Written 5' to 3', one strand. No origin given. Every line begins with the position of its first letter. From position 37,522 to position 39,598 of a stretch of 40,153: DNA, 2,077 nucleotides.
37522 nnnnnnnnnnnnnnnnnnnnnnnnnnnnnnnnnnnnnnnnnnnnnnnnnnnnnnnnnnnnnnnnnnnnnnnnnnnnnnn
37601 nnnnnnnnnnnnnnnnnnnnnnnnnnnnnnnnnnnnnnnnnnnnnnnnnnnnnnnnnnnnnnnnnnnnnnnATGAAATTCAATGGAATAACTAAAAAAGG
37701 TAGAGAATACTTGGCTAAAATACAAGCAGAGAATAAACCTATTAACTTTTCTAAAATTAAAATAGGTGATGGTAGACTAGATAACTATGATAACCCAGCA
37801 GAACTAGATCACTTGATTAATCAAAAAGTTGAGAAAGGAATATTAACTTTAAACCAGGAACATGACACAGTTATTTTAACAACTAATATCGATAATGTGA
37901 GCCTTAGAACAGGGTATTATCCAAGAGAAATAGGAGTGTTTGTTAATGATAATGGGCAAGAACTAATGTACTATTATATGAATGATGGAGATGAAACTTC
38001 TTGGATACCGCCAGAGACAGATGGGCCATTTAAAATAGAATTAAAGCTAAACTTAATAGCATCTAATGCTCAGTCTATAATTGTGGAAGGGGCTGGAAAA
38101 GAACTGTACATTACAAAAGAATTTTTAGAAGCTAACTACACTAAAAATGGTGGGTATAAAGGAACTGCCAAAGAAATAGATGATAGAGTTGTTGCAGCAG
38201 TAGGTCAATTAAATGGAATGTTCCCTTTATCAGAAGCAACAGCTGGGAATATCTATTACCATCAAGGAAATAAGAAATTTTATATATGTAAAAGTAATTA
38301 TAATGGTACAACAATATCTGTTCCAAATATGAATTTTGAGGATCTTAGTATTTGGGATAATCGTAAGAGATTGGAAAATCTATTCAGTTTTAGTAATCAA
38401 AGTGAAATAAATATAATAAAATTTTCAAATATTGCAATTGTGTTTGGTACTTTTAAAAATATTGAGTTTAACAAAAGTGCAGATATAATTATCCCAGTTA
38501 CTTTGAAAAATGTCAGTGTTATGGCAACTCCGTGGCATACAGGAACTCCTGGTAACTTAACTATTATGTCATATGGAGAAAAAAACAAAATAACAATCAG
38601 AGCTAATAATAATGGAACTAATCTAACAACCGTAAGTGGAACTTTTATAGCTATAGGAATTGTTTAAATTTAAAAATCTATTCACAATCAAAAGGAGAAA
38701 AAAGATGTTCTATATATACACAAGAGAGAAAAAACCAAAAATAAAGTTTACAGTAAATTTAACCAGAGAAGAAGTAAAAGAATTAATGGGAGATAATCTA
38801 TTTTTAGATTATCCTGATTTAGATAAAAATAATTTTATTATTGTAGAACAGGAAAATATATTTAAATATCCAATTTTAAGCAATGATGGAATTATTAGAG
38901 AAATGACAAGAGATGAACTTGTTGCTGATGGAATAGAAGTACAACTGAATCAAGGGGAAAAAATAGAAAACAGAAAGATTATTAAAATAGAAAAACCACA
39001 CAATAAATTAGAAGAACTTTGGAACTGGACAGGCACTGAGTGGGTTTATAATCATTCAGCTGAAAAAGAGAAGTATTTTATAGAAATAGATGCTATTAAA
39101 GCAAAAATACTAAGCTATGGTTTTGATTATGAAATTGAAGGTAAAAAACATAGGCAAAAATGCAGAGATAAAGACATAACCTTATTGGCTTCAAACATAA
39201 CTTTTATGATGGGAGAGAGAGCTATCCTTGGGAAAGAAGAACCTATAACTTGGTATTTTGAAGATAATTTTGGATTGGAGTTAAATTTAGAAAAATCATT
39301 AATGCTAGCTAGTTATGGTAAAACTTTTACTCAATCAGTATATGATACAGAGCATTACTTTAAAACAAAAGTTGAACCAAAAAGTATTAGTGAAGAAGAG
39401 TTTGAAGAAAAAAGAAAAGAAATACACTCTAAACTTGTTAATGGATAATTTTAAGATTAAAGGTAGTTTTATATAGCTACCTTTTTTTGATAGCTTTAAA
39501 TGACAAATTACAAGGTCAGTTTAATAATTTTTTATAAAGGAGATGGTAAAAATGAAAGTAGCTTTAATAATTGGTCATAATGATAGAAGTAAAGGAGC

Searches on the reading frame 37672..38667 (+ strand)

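Call 32: search_protein_families(library=pfam, proteins=[window:37672-38667:+], max_evalue=0.01)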
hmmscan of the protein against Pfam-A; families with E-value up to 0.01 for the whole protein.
window:37672-38667:+ (331 aa): 1 family
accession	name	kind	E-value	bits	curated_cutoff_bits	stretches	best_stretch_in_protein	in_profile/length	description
PF12571.13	Phage_tail_fib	-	1.1e-06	29.2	23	1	6-94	9-98/150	Phage tail-collar fibre protein, N-terminal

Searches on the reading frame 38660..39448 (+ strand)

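Call 32: search_protein_families(library=pfam, proteins=[window:38660-39448:+], max_evalue=0.01)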
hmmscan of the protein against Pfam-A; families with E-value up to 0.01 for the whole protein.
window:38660-39448:+ (262 aa): 1 family
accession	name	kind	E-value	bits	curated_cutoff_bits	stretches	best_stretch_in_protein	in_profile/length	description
PF00505.25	HMG_box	-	0.0019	19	25.4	1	103-150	14-61/69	HMG (high mobility group) box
